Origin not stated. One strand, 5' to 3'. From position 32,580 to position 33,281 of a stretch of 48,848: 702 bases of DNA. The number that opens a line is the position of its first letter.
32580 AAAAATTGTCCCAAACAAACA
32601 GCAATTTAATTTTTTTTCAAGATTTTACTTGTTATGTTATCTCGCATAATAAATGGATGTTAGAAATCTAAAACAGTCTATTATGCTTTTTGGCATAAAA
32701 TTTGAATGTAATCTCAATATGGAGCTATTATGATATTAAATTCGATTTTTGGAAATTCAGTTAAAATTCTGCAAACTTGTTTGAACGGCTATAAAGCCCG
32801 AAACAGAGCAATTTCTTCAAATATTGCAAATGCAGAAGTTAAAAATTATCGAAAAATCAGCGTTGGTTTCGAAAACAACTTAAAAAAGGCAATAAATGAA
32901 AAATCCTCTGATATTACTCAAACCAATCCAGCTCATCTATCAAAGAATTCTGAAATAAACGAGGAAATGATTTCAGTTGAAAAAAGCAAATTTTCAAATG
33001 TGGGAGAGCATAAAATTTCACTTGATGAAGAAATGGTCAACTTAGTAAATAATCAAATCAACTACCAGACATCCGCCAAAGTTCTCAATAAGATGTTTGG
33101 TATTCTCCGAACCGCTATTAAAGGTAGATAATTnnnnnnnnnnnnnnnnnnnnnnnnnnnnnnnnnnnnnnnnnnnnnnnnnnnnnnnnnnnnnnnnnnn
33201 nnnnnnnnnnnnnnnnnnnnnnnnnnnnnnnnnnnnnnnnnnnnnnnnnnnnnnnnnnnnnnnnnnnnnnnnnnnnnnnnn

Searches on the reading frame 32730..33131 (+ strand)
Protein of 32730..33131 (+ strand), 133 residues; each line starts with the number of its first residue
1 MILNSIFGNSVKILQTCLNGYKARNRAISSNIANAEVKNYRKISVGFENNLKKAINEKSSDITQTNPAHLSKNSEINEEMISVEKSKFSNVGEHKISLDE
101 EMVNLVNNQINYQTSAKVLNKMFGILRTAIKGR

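Call 86: search_protein_families(library=pfam, proteins=[window:32730-33131:+], max_evalue=0.0001)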
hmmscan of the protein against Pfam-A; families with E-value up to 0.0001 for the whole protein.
window:32730-33131:+ (133 aa): 1 family
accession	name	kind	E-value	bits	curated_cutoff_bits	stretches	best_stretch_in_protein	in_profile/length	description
PF06429.18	Flg_bbr_C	-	1.5e-05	24.8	23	1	96-130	10-44/46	Flagellar basal body rod FlgEFG protein C-terminal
